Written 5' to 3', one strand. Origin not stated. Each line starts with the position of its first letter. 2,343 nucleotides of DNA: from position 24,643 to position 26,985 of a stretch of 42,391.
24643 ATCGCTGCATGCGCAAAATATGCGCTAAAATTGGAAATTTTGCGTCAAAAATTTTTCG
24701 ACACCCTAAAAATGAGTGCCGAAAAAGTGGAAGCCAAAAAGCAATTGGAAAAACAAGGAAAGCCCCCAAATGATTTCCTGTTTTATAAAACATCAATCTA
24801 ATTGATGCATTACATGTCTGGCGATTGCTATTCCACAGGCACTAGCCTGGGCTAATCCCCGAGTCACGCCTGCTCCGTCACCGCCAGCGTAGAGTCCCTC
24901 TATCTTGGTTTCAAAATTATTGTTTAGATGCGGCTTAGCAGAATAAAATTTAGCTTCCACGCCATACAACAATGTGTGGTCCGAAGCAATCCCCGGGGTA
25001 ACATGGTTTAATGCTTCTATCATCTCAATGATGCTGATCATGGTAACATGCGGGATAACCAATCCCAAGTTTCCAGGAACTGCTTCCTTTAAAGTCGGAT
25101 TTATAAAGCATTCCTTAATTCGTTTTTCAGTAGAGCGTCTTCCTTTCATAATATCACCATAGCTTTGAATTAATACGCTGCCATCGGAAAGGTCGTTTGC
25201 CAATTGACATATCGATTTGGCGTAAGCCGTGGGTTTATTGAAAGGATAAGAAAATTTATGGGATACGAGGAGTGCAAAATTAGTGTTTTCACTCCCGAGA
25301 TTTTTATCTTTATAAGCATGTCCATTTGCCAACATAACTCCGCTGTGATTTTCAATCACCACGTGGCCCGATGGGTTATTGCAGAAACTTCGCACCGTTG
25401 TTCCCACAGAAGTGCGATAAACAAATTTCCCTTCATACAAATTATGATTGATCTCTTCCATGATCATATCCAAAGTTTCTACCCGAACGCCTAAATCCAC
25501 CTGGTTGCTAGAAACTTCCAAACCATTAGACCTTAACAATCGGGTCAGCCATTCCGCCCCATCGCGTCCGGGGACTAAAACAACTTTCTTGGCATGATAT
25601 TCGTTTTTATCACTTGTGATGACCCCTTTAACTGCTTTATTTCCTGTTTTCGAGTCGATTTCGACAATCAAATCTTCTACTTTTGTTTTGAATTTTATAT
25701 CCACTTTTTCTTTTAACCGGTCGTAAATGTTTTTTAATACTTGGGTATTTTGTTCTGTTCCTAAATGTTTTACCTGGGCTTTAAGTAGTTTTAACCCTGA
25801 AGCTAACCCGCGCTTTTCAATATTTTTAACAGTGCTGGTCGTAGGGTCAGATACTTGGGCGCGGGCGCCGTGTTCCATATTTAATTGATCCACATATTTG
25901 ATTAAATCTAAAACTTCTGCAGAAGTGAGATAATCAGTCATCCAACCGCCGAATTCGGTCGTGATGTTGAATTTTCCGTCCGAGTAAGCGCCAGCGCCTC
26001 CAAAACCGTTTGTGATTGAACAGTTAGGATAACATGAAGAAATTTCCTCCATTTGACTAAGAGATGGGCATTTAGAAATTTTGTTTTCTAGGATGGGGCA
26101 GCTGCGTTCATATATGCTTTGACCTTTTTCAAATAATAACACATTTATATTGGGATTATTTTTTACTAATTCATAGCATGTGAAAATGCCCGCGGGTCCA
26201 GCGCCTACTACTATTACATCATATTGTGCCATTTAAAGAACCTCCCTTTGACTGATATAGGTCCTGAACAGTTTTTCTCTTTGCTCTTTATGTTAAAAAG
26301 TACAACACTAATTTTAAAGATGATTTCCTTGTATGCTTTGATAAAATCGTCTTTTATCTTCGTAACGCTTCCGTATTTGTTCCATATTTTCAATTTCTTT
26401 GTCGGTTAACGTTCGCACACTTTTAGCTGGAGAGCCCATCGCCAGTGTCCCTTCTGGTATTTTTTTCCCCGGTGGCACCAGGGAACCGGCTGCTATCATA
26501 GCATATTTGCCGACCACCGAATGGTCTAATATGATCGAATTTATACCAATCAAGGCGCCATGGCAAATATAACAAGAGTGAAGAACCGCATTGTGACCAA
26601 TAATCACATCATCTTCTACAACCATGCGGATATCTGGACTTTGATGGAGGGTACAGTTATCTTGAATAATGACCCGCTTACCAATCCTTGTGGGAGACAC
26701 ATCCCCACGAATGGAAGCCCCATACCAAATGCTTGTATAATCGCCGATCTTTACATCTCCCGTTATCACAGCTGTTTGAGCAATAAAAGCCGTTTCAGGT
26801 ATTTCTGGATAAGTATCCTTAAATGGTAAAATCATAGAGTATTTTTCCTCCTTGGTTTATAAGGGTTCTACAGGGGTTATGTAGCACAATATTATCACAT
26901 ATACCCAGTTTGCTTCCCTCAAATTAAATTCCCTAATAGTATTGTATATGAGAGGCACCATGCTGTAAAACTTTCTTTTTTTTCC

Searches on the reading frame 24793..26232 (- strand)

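Call 3: search_protein_families(library=pfam, proteins=[window:24793-26232:-], max_evalue=0.01)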
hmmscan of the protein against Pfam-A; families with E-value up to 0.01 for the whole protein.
window:24793-26232:- (479 aa): 11 families
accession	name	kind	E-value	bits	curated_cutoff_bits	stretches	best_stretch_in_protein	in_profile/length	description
PF01134.28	GIDA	-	1.1e-09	38.3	22.1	0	5-45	1-40/391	Glucose inhibited division protein A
PF07992.20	Pyr_redox_2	-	4e-09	36.8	26.1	1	4-46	1-41/291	Pyridine nucleotide-disulphide oxidoreductase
PF21688.3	FAD-depend_C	-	9.4e-09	36.2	27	1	248-428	5-196/197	FAD-dependent protein, C-terminal domain-like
PF00890.30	FAD_binding_2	-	2.5e-06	27.4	20.4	0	5-39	1-33/414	FAD binding domain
PF01946.23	Thi4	-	4.9e-06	26.4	26.2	1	2-37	16-50/235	Thi4 family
PF03486.20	HI0933_like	-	2.1e-05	24.5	50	1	5-40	2-35/244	HI0933-like protein Rossmann domain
PF01266.30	DAO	-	3e-05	24.1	27.9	1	5-38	1-32/353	FAD dependent oxidoreductase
PF13450.12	NAD_binding_8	-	8.5e-05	23.2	21.9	1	8-39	1-30/68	NAD(P)-binding Rossmann-like domain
PF13454.12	NAD_binding_9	-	0.00026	21.4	21.8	0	8-38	2-33/155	FAD-NAD(P)-binding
PF05834.18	Lycopene_cycl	-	0.00036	20.2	23.4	1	5-40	1-36/380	Lycopene cyclase protein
PF13738.12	Pyr_redox_3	-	0.0017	18.1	30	0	7-38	1-31/305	Pyridine nucleotide-disulphide oxidoreductase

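Call 4: search_protein_families(library=ncbifam, proteins=[window:24793-26232:-], max_evalue=0.01)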
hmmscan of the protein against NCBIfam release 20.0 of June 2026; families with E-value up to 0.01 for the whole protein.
window:24793-26232:- (479 aa): 30 families (the best 25 are shown)
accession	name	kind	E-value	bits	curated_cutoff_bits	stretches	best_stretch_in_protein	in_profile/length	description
TIGR00136.1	mnmG_gidA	equivalog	8.3e-06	24.4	524.85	1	148-222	87-151/616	tRNA uridine-5-carboxymethylaminomethyl(34) synthesis enzyme MnmG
TIGR01292.1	TRX_reduct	equivalog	2.4e-05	23.3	343.45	0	4-35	1-30/300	thioredoxin-disulfide reductase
TIGR01377.1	soxA_mon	subfamily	3.2e-05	22.9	479.65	1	4-36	1-31/381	amino oxidase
TIGR02032.1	GG-red-SF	subfamily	3.9e-05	23.5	158.8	1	4-45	1-40/297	geranylgeranyl reductase family protein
NF007381.0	PRK09897.1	equivalog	6.2e-05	21.4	783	1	6-38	4-36/535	FAD-NAD(P)-binding protein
NF006131.0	PRK08275.1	equivalog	0.00013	20.4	587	0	3-38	10-45/577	fumarate reductase/succinate dehydrogenase flavoprotein subunit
NF053717.1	VnlPnlRedVprA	equivalog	0.00027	19.9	600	1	2-39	5-40/481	vinyl phenol reductase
TIGR01813.1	flavo_cyto_c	subfamily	0.00028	19.7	285.45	0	5-40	1-35/444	flavocytochrome c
TIGR00275.1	TIGR00275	subfamily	0.00035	19.5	183.8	1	6-40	1-33/401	aminoacetone oxidase family FAD-binding enzyme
NF003585.0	PRK05249.1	equivalog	0.00038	19.2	465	0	2-32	5-35/464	Si-specific NAD(P)(+) transhydrogenase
NF041080.1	DGGGPL_reductase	equivalog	0.00066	18.7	580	1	3-45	1-43/447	digeranylgeranylglycerophospholipid reductase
NF005548.0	PRK07208.1-4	equivalog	0.00072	18.3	389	1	4-36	4-34/488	hypothetical protein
TIGR04542.1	GMC_mycofac_2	equivalog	0.001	18.2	400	1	5-227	1-229/425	mycofactocin system GMC family oxidoreductase MftG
NF004943.0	PRK06292.2-1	equivalog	0.0013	17.6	432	0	1-34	1-32/456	dihydrolipoyl dehydrogenase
TIGR04018.1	Bthiol_YpdA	hypoth_equivalog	0.0016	17.3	339.9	0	5-38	1-32/316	YpdA family putative bacillithiol disulfide reductase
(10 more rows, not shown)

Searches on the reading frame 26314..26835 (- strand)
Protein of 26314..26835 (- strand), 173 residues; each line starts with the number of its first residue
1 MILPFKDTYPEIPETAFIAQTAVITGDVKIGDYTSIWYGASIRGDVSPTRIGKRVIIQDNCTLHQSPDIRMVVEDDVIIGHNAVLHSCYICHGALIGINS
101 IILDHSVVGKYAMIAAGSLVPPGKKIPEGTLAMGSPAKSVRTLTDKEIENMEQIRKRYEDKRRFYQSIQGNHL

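Call 3: search_protein_families(library=pfam, proteins=[window:26314-26835:-], max_evalue=0.01)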
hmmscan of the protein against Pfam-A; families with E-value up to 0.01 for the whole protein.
window:26314-26835:- (173 aa): 3 families
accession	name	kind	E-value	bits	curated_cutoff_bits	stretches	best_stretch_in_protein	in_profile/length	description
PF00132.30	Hexapep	-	3.2e-18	65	27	3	88-120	2-34/36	Bacterial transferase hexapeptide (six repeats)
PF25084.1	LbH_EIF2B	-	7.3e-09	36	54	1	16-116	10-101/105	EIF2B subunit epsilon LbH domain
PF21711.3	DCTN5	-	0.00016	21.8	40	1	18-161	22-175/182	Dynactin subunit 5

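Call 4: search_protein_families(library=ncbifam, proteins=[window:26314-26835:-], max_evalue=0.01)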
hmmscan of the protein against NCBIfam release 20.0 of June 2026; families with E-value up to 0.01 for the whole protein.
window:26314-26835:- (173 aa): 45 families (the best 25 are shown)
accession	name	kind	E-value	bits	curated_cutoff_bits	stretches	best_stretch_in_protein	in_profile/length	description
NF050158.1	CarbAnhydGPos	equivalog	1.3e-72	243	250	1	1-170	1-170/172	gamma carbonic anhydrase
TIGR02287.1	PaaY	equivalog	1.4e-36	126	319.6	1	10-160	9-159/192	phenylacetic acid degradation protein PaaY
NF010150.1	PRK13627.1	equivalog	2.6e-31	108.9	305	1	5-160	6-161/196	carnitine operon protein CaiE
TIGR03570.1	NeuD_NnaD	subfamily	1.2e-14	54.4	160.8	2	49-138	118-202/202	NeuD/PglB/VioB family sugar acetyltransferase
TIGR03532.1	DapD_Ac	equivalog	1.6e-11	44.2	231.75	1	90-150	163-221/231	2,3,4,5-tetrahydropyridine-2,6-dicarboxylate N-acetyltransferase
NF002060.0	PRK00892.1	subfamily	2.7e-11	43.2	207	2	11-83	115-180/345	UDP-3-O-(3-hydroxymyristoyl)glucosamine N-acyltransferase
NF053794.1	beta_CO2some_M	equivalog_domain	4e-11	42.7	550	1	9-132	19-158/320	beta-carboxysome scaffolding protein CcmM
NF041874.1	EPS_EpsC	equivalog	1.3e-09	38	150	1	49-104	88-148/168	serine O-acetyltransferase EpsC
TIGR02353.1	NRPS_term_dom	equivalog_domain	6.2e-09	34.7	423.1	1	89-156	162-228/695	Pls/PosA family non-ribosomal peptide synthetase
TIGR01853.1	lipid_A_lpxD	equivalog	7.6e-09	34.9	242.5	2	12-63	125-173/325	UDP-3-O-(3-hydroxymyristoyl)glucosamine N-acyltransferase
NF040597.1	carb_anhyd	equivalog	2.8e-08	33.6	380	1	8-65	59-117/248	carbonic anhydrase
NF003657.0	PRK05289.1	equivalog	4.4e-08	32.6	226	2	11-66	5-57/264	acyl-ACP--UDP-N-acetylglucosamine O-acyltransferase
NF010933.0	PRK14353.1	equivalog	1.2e-07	30.7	505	1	86-159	379-450/453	bifunctional UDP-N-acetylglucosamine diphosphorylase/glucosamine-1-phosphate N-acetyltransferase GlmU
NF058585.1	HptprglPActTf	PfamEq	2.1e-07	30.7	300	1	87-150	106-167/172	heptaprenylglyceryl phosphate O-acetyltransferase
NF008349.0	PRK11132.1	equivalog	4.8e-07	29.1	397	1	88-156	194-261/273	serine O-acetyltransferase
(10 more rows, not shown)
